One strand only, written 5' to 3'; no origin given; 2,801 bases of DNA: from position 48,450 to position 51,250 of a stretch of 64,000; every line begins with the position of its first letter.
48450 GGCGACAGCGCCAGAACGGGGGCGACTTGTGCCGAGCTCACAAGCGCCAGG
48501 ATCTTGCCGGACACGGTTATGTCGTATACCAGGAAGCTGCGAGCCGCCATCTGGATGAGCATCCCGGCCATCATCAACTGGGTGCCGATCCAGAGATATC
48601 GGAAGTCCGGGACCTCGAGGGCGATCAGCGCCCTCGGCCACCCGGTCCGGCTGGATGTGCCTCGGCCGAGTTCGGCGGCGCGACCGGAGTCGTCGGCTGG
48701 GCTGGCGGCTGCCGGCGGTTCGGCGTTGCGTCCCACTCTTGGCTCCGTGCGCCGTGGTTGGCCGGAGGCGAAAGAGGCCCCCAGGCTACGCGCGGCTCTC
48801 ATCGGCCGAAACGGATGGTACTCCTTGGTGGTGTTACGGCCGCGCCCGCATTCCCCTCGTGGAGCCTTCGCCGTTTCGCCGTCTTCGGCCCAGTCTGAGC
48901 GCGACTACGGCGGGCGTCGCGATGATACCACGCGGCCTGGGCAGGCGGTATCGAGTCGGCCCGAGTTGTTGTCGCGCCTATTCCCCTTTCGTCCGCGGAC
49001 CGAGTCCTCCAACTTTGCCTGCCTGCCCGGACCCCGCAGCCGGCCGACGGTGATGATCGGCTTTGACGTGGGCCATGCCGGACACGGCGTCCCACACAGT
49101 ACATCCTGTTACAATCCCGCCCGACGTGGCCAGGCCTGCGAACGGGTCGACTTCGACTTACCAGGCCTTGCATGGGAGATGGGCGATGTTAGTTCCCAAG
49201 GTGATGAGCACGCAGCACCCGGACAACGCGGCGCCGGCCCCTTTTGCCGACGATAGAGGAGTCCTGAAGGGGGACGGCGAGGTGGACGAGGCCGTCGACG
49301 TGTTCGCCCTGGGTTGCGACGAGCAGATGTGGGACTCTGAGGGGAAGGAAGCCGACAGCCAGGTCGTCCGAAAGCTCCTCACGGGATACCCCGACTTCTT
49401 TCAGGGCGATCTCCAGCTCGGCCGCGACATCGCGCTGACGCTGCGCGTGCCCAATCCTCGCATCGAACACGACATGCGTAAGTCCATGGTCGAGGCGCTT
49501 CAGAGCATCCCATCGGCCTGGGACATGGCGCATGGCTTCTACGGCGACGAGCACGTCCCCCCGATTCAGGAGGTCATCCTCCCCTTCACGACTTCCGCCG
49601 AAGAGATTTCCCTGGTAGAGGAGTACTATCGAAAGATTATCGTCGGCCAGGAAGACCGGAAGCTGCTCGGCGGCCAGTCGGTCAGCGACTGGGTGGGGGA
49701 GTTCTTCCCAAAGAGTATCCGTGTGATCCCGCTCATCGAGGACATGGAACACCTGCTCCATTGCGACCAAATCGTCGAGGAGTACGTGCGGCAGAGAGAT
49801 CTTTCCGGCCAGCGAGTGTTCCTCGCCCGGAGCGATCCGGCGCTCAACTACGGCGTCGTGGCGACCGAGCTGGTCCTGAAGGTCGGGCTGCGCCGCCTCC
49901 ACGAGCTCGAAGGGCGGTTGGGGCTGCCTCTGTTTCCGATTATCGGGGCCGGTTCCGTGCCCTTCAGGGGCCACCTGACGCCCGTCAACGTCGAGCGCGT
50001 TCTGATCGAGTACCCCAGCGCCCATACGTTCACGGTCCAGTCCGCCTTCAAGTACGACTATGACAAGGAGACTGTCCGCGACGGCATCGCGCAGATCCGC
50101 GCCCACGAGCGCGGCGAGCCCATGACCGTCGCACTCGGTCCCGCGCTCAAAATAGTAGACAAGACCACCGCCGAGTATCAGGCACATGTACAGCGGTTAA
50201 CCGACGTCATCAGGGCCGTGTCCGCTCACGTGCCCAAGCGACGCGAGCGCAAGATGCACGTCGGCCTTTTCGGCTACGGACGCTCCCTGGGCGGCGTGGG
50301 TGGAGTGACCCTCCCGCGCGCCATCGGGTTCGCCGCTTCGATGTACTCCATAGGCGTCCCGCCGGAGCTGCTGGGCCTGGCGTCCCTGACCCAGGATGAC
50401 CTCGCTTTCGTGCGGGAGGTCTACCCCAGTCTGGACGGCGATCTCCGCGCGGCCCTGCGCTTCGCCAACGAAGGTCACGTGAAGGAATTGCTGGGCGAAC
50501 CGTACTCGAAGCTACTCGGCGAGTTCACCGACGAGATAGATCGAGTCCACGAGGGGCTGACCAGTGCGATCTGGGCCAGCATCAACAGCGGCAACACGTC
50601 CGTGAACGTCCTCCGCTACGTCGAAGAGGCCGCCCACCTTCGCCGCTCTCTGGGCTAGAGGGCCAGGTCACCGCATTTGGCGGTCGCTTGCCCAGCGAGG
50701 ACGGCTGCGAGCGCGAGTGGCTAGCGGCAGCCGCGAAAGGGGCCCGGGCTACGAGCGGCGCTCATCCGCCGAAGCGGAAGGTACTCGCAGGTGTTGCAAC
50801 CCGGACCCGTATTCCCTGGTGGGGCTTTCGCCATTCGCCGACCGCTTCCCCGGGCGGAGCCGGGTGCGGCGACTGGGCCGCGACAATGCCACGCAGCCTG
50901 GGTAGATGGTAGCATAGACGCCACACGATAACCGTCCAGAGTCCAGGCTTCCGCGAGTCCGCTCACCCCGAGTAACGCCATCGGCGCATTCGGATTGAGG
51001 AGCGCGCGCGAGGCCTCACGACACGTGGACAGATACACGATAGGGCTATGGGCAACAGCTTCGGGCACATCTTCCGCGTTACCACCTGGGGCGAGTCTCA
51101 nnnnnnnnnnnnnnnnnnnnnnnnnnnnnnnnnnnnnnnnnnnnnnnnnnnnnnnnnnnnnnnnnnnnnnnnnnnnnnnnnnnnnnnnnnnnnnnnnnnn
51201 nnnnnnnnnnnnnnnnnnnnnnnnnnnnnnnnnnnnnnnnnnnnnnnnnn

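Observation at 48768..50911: ppcA is bracketed by two diverged ~180-bp direct repeats with complementary termini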

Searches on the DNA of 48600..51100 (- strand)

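Call 5: search_rna_families(source=window, start=48600, end=51100, threshold=evalue, max_evalue=10, show_alignments=3)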
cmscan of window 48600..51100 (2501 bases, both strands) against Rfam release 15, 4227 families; matches with E-value up to 10: 2.
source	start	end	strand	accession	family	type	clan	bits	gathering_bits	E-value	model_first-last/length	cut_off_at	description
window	49899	49947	-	RF01308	sR58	Gene; snRNA; snoRNA; CD-box;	-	15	55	6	1-55/55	no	Small nucleolar RNA sR58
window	49236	49311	+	RF02207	WT1-AS_5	Gene; lncRNA;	-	12.4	80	9.8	1-79/79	no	WT1 antisense RNA conserved region 5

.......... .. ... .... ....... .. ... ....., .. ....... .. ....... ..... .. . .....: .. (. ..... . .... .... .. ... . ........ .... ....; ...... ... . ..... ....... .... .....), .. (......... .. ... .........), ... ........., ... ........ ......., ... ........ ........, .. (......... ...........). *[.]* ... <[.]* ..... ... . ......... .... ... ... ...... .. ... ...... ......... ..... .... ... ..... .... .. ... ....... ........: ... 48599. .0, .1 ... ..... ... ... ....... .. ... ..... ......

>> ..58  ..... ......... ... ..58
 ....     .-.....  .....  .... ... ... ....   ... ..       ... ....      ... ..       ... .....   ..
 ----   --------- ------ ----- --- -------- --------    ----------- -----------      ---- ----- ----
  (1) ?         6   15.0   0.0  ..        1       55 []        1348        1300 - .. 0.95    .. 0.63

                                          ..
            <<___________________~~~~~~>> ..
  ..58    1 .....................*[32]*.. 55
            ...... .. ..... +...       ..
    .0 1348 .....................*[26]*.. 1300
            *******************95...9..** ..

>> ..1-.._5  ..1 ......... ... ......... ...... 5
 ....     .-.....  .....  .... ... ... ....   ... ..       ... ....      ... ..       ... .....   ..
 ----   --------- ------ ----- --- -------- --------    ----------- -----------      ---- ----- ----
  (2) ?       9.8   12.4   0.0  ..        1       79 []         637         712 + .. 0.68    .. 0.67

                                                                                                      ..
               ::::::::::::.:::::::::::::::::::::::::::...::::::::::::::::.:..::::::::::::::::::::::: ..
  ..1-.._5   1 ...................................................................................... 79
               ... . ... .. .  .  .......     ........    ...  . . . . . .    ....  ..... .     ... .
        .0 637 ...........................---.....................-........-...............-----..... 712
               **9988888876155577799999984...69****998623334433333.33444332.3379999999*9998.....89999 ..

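Call 49: build_rna_model(alignment_id=A5, structure=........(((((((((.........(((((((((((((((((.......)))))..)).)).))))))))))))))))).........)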
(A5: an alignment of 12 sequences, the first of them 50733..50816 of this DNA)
Model R1 built from alignment A5 (12 sequences, 89 columns); structure: as given.
model positions 83; base pairs 26; branch points 0; effective number of sequences 1.33; information 0.684 bits per position. Calibrated on 0.2 Mb of random sequence (short: E-values are rough).
structure used (alignment columns):
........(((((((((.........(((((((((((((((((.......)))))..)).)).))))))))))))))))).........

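Call 50: search_with_rna_model(model_id=R1, sources=[window, L002, L006, L007, L009, L013, L015, L016, L017, L019, L020, L021, L032, L033, L001, L003, L004, L005, L008, L010, L011, L012, L014], max_evalue=10)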
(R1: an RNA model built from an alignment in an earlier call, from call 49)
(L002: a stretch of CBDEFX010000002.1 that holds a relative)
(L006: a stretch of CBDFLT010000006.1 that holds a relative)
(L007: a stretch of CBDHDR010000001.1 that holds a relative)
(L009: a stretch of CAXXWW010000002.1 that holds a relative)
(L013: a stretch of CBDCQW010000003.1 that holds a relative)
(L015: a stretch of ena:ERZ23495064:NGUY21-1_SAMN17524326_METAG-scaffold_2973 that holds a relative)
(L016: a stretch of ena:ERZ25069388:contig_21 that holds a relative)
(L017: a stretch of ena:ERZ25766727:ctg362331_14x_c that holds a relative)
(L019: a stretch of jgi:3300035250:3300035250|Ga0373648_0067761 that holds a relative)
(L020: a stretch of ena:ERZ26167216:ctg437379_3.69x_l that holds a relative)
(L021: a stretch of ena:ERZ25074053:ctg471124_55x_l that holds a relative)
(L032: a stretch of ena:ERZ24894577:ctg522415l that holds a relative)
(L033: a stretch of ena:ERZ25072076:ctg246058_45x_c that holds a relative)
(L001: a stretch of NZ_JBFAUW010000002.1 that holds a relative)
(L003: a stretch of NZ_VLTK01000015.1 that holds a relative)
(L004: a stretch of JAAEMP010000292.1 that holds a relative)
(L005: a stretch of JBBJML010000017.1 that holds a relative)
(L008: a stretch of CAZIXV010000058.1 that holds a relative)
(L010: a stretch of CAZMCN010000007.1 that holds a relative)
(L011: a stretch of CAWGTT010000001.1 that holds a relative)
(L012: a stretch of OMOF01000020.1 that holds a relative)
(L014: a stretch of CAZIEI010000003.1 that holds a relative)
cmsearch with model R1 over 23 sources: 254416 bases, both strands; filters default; matches with E-value up to 10: 27.
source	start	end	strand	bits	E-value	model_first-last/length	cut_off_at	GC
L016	4751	4833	-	103.9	6.6e-26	1-83/83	no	0.66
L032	6537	6619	-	103.4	9.3e-26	1-83/83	no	0.67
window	50732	50814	-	100.4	6.1e-25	1-83/83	no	0.67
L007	1552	1634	+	100.4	6.1e-25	1-83/83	no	0.67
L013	2576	2658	-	100.4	6.1e-25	1-83/83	no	0.67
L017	4768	4850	-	99.7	9.6e-25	1-83/83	no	0.67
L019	60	142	-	99.6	1e-24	1-83/83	no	0.6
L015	4850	4932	-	98.7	1.8e-24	1-83/83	no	0.72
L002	6970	7052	+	92.9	7.4e-23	1-83/83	no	0.63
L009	1441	1523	-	91.1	2.3e-22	1-83/83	no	0.61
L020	2696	2776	-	88.9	9.6e-22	1-83/83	no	0.63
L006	2853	2937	-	86.5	4.3e-21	1-83/83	no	0.6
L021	4755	4839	-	82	7.8e-20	1-83/83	no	0.55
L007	3514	3596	+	61.5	3.6e-14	1-83/83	no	0.67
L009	1443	1525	+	22.5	0.0023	1-83/83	no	0.61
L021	4757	4841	+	21.1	0.0055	1-83/83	no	0.56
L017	4770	4852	+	19.4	0.016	1-83/83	no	0.69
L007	1550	1632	-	13.9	0.57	1-83/83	no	0.67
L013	2578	2660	+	13.9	0.57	1-83/83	no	0.67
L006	2855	2939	+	13.8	0.58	1-83/83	no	0.6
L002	6968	7050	-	12.9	1.1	1-83/83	no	0.64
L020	2698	2778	+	12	1.9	1-83/83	no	0.65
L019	62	144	+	11.6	2.4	1-83/83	no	0.61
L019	1295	1355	+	10.4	5.1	1-83/83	no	0.7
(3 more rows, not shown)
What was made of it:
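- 50732..50814 (-): Intact conserved hairpin RNA ('core'). The outer stem P1 is 50800-50808 paired with 50740-50748. It has a conserved 5' bulge UUGCAACAC, a bulged inner helix and a UUCG loop. Covariance-model hit of 100.4 bits, E 6e-25 (call 50).
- Model scores are 100 vs 20 bits (call 50). Plus-strand covariance-model scores are 12-22 bits (call 50).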

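Call 61: search_rna_families(source=window, start=50700, end=50930, threshold=evalue, max_evalue=10)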
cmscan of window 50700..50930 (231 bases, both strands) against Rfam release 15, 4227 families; matches with E-value up to 10: 3.
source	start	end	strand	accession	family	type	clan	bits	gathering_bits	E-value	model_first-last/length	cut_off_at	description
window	50700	50755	-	RF03067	terC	Cis-reg;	-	15.3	39.9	3.3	1-43/59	3'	terC RNA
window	50831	50909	-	RF02868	ncS037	Gene; sRNA;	-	14.7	112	2.5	9-108/152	no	Burkholderia sRNA 37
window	50751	50882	-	RF02813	PA5194_thermometer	Cis-reg; thermoregulator;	-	12.8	60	2.8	1-105/105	no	Pseudomonas PA5194 thermometer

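Call 67: search_with_rna_model(model_id=R1, sources=[L034, L035, L036, L037, L033, L029, L030, L031], max_evalue=1, show_alignments=3)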
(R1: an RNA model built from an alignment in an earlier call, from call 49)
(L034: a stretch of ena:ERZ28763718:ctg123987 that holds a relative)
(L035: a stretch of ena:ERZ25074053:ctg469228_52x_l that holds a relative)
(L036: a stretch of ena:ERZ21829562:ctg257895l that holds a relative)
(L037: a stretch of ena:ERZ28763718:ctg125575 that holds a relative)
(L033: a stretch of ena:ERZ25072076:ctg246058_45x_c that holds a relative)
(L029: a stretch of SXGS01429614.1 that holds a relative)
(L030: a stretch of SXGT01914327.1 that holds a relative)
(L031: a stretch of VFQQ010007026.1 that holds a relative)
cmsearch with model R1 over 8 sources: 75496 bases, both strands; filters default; matches with E-value up to 1: 5.
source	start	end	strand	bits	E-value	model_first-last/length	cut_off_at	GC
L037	2799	2881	-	90.3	1.1e-22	1-83/83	no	0.72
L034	2826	2910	-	61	1.5e-14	1-83/83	no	0.56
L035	2826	2910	-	61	1.5e-14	1-83/83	no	0.56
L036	2826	2910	-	61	1.5e-14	1-83/83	no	0.56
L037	2801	2883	+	19.2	0.0057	1-83/83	no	0.72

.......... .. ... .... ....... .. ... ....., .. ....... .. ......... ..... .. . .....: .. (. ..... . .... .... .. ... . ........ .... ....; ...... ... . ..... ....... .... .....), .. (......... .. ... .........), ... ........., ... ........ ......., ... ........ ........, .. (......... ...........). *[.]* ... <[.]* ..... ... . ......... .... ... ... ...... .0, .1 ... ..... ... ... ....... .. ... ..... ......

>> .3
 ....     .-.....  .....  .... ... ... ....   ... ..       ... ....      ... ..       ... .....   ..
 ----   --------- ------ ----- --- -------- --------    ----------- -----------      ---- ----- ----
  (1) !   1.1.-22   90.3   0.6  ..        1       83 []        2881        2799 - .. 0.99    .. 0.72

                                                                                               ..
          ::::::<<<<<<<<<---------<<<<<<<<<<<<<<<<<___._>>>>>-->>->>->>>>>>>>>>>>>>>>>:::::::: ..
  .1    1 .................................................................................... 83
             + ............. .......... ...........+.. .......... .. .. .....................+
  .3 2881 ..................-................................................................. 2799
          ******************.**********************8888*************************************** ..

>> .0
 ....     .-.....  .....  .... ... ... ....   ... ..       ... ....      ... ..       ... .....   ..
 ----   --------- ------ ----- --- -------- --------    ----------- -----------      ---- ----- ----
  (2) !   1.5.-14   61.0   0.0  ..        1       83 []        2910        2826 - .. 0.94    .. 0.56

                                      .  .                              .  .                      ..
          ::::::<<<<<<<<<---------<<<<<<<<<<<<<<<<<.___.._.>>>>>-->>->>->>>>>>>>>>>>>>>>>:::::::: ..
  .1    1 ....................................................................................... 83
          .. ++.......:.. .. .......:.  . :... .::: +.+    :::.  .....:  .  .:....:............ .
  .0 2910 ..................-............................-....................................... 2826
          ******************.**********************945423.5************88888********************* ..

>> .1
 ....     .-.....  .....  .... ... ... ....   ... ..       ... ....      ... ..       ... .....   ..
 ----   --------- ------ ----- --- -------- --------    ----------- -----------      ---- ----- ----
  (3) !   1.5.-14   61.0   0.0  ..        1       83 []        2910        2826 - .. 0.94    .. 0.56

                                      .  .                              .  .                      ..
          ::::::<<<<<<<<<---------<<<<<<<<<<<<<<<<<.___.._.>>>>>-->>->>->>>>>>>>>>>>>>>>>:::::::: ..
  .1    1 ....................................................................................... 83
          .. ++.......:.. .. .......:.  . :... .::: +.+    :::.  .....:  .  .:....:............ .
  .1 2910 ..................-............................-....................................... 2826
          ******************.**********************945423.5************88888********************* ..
